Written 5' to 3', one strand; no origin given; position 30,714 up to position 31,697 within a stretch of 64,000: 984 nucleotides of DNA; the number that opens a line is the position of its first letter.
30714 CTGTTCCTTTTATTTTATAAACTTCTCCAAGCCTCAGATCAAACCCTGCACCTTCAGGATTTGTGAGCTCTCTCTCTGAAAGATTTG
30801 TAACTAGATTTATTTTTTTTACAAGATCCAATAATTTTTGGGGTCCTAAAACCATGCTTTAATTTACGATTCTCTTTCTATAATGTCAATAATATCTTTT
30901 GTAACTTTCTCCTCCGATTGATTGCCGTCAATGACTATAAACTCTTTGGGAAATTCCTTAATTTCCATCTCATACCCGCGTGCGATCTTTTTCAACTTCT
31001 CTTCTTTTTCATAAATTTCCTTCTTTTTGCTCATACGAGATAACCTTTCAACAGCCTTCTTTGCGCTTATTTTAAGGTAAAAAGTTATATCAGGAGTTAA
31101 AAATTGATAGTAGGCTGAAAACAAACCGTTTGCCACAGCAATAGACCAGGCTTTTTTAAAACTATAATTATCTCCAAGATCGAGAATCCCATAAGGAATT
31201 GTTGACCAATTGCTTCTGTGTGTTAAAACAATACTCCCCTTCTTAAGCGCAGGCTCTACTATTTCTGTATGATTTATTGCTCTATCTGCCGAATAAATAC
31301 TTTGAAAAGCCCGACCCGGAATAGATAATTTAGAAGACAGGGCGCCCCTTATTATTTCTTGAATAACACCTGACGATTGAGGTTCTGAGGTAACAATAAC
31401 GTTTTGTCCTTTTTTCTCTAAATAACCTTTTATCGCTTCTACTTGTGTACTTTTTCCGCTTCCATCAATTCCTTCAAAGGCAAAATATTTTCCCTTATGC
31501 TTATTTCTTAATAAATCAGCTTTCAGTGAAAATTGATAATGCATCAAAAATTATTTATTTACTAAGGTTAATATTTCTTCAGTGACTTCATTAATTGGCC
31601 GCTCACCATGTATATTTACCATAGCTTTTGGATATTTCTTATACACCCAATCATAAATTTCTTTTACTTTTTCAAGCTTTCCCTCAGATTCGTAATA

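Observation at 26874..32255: Thymidylate and dNTP-metabolism supercluster with two thymidylate kinase paralogs and an NDK carrying a 90-aa insertion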

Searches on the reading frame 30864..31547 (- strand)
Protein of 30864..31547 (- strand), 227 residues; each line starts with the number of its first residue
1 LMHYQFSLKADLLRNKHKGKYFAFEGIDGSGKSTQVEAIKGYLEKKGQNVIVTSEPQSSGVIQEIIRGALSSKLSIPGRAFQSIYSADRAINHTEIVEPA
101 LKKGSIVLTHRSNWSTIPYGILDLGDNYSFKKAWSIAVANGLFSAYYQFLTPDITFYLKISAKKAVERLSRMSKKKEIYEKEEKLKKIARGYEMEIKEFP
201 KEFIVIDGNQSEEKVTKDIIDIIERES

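Call 3: search_protein_families(library=pfam, proteins=[window:30864-31547:-], max_evalue=0.01)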
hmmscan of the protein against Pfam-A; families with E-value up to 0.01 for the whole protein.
window:30864-31547:- (227 aa): 3 families
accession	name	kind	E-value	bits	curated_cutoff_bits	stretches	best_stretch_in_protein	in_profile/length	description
PF02223.23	Thymidylate_kin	-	1.3e-33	116.7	27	1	24-219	1-185/185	Thymidylate kinase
PF01712.25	dNK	-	1.5e-06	28.6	27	1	24-223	3-198/203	Deoxynucleoside kinase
PF03308.22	MeaB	-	0.0076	15.7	23.1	0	19-57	33-72/273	Methylmalonyl Co-A mutase-associated GTPase MeaB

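Call 4: search_protein_families(library=ncbifam, proteins=[window:30864-31547:-], max_evalue=0.01)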
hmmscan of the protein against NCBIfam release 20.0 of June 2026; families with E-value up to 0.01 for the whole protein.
window:30864-31547:- (227 aa): 8 families
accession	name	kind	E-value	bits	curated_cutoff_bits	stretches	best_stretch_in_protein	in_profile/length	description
TIGR00041.1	DTMP_kinase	equivalog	2.4e-34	118.7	83.25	1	18-219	3-196/196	dTMP kinase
NF005923.0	PRK07933.1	equivalog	2.1e-10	40.3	193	1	23-222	4-210/213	dTMP kinase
NF004041.0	PRK05541.1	subfamily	5.8e-05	23.2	127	0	136-223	82-167/176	adenylyl-sulfate kinase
NF005250.0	PRK06761.1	equivalog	0.0017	17.5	270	1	20-55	4-39/282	hypothetical protein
TIGR04520.1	ECF_ATPase_1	equivalog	0.0022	17.4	315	1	17-57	26-67/269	energy-coupling factor transporter ATPase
TIGR00064.1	ftsY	equivalog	0.0052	16.1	260.7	0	13-53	73-113/279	signal recognition particle-docking protein FtsY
NF050066.1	LPSTprtrPglK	equivalog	0.0065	14.9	1000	1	15-179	371-537/558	BC-type lipopolysaccharide transporter PglK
TIGR04521.1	ECF_ATPase_2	equivalog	0.008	15.3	330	0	17-54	29-66/279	energy-coupling factor transporter ATPase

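Call 17: search_solved_structures(query=window:30864-31547:-, max_evalue=0.001, show_alignments=3)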
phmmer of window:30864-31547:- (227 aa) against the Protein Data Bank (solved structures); distinct sequences matched with E-value up to 0.001: 39.
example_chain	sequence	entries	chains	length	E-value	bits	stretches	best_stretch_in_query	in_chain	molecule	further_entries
3hjn_A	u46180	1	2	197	4e-22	82.2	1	21-225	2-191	Thymidylate kinase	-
5xbh_A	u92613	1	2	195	1.5e-16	64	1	22-221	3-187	Thymidylate kinase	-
2pbr_A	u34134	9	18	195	1.7e-16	63.8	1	22-221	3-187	Thymidylate kinase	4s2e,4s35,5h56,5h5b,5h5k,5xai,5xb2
5xb5_A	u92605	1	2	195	1.2e-15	61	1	22-221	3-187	Thymidylate kinase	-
5x8v_B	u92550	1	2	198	2.3e-15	60.1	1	19-218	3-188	Thymidylate kinase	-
5x7j_A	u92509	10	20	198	3.1e-15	59.7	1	19-218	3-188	Thymidylate kinase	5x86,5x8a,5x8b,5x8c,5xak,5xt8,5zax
5x8d_B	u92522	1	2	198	5.8e-15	58.8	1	19-218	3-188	Thymidylate kinase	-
5xal_A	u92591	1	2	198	7.9e-15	58.4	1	19-218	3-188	Thymidylate kinase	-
5x8k_A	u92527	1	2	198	1.1e-14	57.9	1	19-218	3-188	Thymidylate kinase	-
5x98_B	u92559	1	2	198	1.1e-14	57.9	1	19-218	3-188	Thymidylate kinase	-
5x99_A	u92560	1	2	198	1.6e-14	57.4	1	19-218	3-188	Thymidylate kinase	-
2plr_A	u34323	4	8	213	2.1e-14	57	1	18-176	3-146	Probable thymidylate kinase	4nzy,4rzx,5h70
5x8j_A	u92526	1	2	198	2.2e-14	56.9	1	19-218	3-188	Thymidylate kinase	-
2wwf_A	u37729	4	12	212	5.3e-14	55.7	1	14-221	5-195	THYMIDILATE KINASE, PUTATIVE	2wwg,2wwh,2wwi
2yof_A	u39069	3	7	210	6.7e-14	55.3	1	15-221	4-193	THYMIDYLATE KINASE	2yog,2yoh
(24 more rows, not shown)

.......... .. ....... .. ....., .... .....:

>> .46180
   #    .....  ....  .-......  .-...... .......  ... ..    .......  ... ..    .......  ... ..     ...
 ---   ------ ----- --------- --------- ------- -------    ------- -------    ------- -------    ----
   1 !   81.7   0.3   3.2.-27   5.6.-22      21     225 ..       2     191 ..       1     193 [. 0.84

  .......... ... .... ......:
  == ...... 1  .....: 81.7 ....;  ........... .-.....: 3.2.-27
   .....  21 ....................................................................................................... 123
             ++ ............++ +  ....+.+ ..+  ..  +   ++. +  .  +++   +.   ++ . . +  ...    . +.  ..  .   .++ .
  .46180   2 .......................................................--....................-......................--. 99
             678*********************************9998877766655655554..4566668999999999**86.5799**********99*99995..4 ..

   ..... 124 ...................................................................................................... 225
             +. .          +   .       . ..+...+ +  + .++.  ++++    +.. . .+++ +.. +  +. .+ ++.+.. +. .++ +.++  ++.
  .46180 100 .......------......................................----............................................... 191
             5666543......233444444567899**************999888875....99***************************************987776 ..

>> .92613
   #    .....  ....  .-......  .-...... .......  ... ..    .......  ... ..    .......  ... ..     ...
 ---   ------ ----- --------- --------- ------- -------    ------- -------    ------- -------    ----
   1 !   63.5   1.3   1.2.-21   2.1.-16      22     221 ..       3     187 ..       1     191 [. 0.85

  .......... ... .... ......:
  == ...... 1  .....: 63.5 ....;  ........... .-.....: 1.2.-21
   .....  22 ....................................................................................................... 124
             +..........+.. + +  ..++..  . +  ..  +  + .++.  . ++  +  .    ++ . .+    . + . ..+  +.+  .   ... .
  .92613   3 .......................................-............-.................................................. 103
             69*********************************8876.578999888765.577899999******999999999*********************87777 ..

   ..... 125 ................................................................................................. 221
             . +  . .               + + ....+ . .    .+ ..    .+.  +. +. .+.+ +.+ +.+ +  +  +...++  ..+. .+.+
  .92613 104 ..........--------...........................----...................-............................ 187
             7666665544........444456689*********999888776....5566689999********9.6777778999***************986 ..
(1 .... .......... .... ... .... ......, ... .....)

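Call 22: search_protein_families(library=phrogs, proteins=[window:30864-31547:-], max_evalue=0.001)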
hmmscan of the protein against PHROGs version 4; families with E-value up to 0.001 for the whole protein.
window:30864-31547:- (227 aa): 2 families
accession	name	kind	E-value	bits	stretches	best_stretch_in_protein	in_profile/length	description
phrog_761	-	other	5.5e-32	112.8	1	13-226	13-214/362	thymidylate kinase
phrog_16057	-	other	3.8e-14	53.6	1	18-224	4-207/363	thymidylate kinase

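Call 30: find_homologous_proteins(query=window:30864-31547:-, max_evalue=1e-20)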
Query window:30864-31547:- (227 aa): 373 proteins with E <= 1e-20 among 1692 candidates; the best 120 are listed.
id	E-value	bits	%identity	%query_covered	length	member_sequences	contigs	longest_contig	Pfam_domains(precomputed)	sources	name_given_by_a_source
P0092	2.4e-141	486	100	100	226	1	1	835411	PF02223.24,PF01712.26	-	-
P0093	4.0e-119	414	83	100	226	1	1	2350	PF02223.24,PF01712.26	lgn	-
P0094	2.3e-114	398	79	100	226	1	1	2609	PF02223.24,PF01712.26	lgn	-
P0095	2.4e-114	398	81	100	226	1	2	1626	PF02223.24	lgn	-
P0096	1.8e-108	379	76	100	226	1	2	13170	PF02223.24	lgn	-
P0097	1.1e-94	334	68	99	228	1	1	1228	PF02223.24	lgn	-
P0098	1.0e-91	324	68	96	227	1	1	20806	PF02223.24,PF01712.26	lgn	-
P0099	1.5e-90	321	66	99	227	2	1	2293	PF02223.24,PF01712.26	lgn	-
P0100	1.7e-90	320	66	98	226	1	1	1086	PF02223.24,PF01712.26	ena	-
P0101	1.1e-89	318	67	98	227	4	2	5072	PF02223.24,PF01712.26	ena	-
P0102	1.3e-88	314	65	97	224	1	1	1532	PF02223.24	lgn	-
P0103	1.4e-88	314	64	99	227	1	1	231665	PF02223.24,PF01712.26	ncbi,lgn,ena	-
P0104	2.3e-88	313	65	97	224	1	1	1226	PF02223.24,PF01712.26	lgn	-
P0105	4.6e-88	312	63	98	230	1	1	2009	PF02223.24,PF01712.26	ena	-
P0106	1.4e-87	311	67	98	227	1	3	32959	PF02223.24,PF01712.26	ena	-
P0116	1.0e-83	298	62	96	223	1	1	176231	PF02223.24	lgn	-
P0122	3.0e-81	290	60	96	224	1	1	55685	PF02223.24,PF01712.26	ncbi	-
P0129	1.6e-80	288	61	96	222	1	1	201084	PF02223.24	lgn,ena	-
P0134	1.0e-79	285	59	96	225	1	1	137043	PF02223.24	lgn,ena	-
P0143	1.5e-76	275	55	99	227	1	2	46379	PF02223.24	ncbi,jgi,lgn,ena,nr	ncbi:MAG: dTMP kinase [Candidatus Levybacteria bacterium]|nr:dTMP kinase [Candidatus Levybacteria ba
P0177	1.8e-65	239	51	98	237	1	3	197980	PF02223.24,PF01712.26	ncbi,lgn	-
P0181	5.8e-65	237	52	98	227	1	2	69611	PF02223.24,PF01712.26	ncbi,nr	ncbi:MAG TPA: dTMP kinase [Candidatus Saccharimonadales bacterium]|nr:dTMP kinase [Candidatus Saccha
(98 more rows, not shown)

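Call 33: find_encoding_contigs(protein=P0096, flank=10000, max_places=2)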
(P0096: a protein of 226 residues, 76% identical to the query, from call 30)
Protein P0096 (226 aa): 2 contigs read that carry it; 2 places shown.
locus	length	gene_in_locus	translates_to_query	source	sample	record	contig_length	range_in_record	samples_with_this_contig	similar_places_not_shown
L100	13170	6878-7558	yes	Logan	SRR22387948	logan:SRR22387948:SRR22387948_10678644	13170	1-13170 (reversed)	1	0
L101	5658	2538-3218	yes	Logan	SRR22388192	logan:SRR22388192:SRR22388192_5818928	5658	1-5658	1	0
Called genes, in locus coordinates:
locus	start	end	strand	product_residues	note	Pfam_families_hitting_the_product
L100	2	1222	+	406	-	?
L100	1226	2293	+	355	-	PF01636:APH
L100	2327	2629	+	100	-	-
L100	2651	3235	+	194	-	-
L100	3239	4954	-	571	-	PF09972:DUF2207, PF20990:DUF2207_C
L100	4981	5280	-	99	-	PF01035:DNA_binding_1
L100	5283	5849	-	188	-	PF09335:VTT_dom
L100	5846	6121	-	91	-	-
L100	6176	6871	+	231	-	PF01712:dNK, PF02223:Thymidylate_kin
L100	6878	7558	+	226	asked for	PF02223:Thymidylate_kin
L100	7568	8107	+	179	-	PF22769:DCD, PF00692:dUTPase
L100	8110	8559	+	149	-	PF18931:DUF5680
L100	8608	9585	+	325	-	PF00303:Thymidylat_synt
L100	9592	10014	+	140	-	PF00293:NUDIX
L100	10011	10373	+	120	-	-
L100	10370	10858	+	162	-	PF00186:DHFR_1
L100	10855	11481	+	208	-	PF04199:Cyclase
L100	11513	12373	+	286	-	-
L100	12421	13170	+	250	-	?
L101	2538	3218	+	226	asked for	PF02223:Thymidylate_kin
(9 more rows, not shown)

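Call 34: find_encoding_contigs(protein=P0103, flank=10000, max_places=2)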
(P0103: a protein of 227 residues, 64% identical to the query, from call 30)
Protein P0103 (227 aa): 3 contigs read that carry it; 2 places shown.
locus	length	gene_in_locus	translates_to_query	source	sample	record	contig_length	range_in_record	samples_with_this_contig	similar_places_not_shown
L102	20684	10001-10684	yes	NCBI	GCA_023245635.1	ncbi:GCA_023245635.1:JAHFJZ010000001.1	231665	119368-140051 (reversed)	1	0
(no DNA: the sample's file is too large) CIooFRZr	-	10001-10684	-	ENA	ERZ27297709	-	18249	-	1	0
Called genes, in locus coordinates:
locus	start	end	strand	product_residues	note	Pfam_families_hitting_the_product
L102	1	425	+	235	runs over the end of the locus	PF00696:AA_kinase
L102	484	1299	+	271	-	PF01256:Carb_kinase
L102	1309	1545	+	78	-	-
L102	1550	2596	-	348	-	PF02463:SMC_N, PF13175:AAA_15, PF13476:AAA_23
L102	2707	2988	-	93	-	PF18898:DUF5654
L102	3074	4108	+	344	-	PF02661:Fic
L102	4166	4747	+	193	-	-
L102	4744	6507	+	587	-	PF04675:DNA_ligase_A_N, PF01068:DNA_ligase_A_M, PF04679:DNA_ligase_A_C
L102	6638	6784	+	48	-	-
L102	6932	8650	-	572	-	PF09972:DUF2207, PF20990:DUF2207_C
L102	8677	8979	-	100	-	PF01035:DNA_binding_1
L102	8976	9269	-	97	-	-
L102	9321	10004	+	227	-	PF01712:dNK (weak), PF02223:Thymidylate_kin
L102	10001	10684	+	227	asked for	PF01712:dNK (weak), PF02223:Thymidylate_kin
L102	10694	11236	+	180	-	PF06559:DCD_N (weak), PF22769:DCD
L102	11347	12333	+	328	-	PF00303:Thymidylat_synt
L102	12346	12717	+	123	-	-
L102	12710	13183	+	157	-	PF00293:NUDIX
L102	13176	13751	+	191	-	PF00186:DHFR_1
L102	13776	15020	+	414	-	PF02636:Methyltransf_28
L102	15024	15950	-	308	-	-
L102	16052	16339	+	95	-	-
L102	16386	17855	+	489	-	PF27218:MJ0043_C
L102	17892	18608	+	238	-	PF00535:Glycos_transf_2, PF10111:Glyco_tranf_2_2, PF13641:Glyco_tranf_2_3, PF13632:Glyco_trans_2_3 (faint)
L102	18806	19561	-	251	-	PF00535:Glycos_transf_2, PF10111:Glyco_tranf_2_2, PF13506:Glyco_transf_21 (weak), PF13641:Glyco_tranf_2_3, PF13632:Glyco_trans_2_3, PF02709:Glyco_transf_7C (weak)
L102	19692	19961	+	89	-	PF09685:MamF_MmsF (weak)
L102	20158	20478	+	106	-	PF00085:Thioredoxin, PF13098:Thioredoxin_2, PF13905:Thioredoxin_8 (faint)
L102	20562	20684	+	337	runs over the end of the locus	PF01134:GIDA (faint), PF01266:DAO (faint), PF01946:Thi4 (faint), PF03486:HI0933_like (faint), PF07992:Pyr_redox_2, PF13738:Pyr_redox_3, PF13434:Lys_Orn_oxgnase (weak), PF00070:Pyr_redox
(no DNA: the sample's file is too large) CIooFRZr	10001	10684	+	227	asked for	PF01712:dNK (weak), PF02223:Thymidylate_kin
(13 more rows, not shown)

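Call 35: find_encoding_contigs(protein=P0129, flank=10000, max_places=2)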
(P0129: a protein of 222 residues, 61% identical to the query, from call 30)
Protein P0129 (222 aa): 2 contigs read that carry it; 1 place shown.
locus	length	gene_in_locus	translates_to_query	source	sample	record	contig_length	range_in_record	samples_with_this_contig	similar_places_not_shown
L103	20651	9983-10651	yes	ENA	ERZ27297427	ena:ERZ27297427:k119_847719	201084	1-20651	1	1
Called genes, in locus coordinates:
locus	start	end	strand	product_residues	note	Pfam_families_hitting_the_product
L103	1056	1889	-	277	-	-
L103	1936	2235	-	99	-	-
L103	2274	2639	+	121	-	-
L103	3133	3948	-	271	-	-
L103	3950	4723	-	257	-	-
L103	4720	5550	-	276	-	-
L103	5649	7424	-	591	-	-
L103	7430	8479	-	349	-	PF00404:Dockerin_1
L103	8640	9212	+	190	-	PF06559:DCD_N (weak), PF22569:DCD_C (weak), PF22769:DCD, PF00692:dUTPase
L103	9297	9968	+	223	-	PF01712:dNK, PF02223:Thymidylate_kin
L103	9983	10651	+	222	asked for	PF02223:Thymidylate_kin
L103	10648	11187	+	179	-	PF22769:DCD, PF00692:dUTPase (weak)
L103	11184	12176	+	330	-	PF00303:Thymidylat_synt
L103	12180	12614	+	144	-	PF00293:NUDIX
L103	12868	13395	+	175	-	PF00186:DHFR_1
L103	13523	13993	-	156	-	PF00963:Cohesin (weak)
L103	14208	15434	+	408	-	PF00571:CBS, PF13489:Methyltransf_23 (weak), PF08241:Methyltransf_11 (weak), PF08242:Methyltransf_12, PF13649:Methyltransf_25, PF13847:Methyltransf_31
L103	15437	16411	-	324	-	-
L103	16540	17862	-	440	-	PF00464:SHMT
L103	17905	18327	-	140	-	-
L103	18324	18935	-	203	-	-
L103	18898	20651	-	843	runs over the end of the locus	-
